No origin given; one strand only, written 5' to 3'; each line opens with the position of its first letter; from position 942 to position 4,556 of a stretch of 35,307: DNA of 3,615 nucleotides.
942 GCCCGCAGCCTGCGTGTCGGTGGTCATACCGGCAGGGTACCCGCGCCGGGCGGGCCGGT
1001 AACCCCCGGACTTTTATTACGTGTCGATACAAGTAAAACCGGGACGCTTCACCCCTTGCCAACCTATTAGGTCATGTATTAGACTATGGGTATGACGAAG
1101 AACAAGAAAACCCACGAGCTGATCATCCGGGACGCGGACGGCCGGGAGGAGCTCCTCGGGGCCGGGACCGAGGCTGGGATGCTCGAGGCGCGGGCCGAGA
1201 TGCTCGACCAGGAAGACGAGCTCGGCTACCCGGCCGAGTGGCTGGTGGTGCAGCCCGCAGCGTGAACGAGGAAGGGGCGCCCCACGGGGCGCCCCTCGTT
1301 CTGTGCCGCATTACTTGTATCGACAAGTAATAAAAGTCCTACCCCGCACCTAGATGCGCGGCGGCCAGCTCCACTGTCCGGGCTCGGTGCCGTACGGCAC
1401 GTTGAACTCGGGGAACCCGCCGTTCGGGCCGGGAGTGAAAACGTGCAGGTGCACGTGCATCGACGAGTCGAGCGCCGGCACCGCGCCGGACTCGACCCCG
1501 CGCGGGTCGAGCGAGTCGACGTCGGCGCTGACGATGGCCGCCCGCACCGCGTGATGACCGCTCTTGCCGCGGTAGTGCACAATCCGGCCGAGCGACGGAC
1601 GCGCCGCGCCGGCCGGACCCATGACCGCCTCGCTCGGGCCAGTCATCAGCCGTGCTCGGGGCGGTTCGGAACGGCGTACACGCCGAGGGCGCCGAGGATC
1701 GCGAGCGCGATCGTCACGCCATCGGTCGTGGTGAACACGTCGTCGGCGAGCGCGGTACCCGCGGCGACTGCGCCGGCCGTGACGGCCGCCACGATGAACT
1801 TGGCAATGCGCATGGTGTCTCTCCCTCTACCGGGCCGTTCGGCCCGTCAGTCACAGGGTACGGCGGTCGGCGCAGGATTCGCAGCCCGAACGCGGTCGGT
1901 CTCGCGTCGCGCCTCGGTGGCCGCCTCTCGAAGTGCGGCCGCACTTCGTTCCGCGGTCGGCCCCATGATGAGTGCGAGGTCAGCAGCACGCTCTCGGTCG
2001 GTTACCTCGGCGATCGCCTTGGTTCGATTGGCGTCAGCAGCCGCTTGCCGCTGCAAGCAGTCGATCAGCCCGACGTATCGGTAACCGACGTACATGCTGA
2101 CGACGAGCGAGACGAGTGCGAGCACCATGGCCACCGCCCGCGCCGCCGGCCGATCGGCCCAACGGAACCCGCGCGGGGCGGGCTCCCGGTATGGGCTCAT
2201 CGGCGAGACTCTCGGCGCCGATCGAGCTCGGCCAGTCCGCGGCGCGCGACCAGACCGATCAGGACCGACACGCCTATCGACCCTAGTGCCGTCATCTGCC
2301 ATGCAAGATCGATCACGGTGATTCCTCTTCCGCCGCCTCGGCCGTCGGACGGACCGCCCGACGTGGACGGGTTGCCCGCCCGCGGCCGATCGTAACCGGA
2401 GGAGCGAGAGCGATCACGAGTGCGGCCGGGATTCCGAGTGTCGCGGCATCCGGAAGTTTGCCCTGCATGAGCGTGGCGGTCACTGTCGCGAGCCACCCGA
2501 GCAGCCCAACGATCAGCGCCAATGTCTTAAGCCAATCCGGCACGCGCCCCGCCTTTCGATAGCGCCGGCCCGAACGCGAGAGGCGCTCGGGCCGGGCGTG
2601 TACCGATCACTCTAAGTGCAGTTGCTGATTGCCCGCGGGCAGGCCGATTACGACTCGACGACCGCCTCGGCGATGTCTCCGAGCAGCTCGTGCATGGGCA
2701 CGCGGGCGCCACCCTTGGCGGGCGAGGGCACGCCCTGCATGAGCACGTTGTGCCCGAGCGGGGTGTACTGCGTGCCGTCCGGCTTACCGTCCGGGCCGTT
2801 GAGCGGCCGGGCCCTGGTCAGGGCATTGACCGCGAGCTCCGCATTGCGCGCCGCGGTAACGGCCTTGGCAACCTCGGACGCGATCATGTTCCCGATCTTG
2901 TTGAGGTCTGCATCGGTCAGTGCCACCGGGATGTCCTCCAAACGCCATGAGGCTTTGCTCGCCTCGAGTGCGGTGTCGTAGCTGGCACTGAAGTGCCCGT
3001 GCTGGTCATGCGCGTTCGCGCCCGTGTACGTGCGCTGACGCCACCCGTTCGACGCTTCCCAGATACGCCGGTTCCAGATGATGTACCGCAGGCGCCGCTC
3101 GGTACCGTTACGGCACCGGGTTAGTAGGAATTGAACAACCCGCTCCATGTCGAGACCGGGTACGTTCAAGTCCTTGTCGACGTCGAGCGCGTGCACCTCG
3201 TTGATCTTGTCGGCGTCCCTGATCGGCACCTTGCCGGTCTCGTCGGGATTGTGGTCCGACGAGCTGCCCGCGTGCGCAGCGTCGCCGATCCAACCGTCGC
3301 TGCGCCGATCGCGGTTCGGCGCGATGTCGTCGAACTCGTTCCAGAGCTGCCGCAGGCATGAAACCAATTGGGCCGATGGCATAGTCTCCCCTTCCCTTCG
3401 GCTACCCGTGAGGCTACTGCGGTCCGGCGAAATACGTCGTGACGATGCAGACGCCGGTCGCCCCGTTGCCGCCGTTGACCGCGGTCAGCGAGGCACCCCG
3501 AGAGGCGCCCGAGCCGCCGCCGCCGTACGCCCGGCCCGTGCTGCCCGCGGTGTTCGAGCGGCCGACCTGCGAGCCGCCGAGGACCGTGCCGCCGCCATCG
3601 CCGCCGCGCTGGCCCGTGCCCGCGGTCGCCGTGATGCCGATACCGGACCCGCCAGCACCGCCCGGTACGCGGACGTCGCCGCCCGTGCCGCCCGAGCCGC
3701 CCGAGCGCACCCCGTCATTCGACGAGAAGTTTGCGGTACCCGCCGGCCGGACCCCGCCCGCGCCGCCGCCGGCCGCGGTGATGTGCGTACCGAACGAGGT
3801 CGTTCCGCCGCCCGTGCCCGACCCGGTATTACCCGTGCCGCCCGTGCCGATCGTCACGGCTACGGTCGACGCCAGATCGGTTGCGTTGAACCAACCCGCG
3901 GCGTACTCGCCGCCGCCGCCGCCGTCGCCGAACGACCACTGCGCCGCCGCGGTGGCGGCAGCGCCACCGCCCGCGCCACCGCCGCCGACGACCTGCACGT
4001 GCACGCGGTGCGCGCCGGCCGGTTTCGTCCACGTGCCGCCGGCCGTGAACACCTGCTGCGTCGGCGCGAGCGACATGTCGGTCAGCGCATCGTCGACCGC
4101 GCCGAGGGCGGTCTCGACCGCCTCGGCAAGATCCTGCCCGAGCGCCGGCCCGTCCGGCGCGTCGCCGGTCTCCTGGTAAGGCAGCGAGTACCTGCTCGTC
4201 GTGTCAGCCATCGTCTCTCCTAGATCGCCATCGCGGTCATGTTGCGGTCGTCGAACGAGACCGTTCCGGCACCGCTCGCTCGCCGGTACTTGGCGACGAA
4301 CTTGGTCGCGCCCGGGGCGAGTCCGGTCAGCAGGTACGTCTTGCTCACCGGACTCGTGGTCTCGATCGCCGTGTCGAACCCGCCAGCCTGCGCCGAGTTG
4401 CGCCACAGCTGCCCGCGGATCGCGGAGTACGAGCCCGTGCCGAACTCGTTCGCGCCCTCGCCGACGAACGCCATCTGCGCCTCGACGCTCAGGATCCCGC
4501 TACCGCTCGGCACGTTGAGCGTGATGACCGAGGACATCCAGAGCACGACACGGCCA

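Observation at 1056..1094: Six-copy 18-nt promoter box with an ATG 6-7 nt after the -10: a phage-specific leaderless promoter family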

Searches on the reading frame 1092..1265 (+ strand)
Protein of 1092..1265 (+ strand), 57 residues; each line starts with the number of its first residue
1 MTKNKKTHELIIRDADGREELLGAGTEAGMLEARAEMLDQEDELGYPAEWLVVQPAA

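Call 15: search_protein_families(library=pfam, proteins=[window:1092-1265:+], max_evalue=0.01)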
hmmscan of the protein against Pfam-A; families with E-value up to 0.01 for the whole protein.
window:1092-1265:+ (57 aa): 0 families

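Call 16: search_protein_families(library=phrogs, proteins=[window:1092-1265:+], max_evalue=0.01)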
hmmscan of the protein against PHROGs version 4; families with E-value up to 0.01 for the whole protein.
window:1092-1265:+ (57 aa): 0 families

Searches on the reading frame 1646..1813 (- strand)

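Call 18: search_protein_families(library=pfam, proteins=[window:1646-1813:-], max_evalue=0.01)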
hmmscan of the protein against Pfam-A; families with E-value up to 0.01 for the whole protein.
window:1646-1813:- (55 aa): 1 family
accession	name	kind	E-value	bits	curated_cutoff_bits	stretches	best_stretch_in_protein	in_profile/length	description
PF24220.1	DUF7439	-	0.0052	17.2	27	1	4-53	27-71/75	Family of unknown function (DUF7439)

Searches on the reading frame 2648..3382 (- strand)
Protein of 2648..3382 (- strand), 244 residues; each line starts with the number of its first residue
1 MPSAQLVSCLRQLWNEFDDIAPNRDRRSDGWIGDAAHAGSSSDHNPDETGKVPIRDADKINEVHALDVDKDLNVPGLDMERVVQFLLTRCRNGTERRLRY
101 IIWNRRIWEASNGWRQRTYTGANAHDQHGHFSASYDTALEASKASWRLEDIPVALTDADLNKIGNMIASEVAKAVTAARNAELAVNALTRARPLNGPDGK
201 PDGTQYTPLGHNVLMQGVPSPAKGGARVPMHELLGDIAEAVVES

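Call 17: search_protein_families(library=phrogs, proteins=[window:2648-3382:-], max_evalue=0.001)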
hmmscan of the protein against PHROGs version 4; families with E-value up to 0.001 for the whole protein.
window:2648-3382:- (244 aa): 1 family
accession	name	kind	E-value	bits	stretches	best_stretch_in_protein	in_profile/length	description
phrog_32486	-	unknown function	1.2e-07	32.6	1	19-148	23-132/170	-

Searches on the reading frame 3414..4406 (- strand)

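Call 17: search_protein_families(library=phrogs, proteins=[window:3414-4406:-], max_evalue=0.001)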
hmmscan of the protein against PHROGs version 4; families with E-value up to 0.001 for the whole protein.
window:3414-4406:- (330 aa): 5 families
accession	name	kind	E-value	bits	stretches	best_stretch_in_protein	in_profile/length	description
phrog_863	-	tail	7.7e-41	141.8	1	108-326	389-605/690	tail fiber assembly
phrog_6202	-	tail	4.5e-16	60.1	1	111-322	441-634/636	tail fiber protein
phrog_454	-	tail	4.8e-10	39.2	1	101-324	1164-1374/1376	tail fiber protein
phrog_2295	-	unknown function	5.3e-05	22.9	1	118-245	579-705/1183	-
phrog_21412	-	tail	0.0004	19.2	1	114-324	1255-1450/1452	tail fiber protein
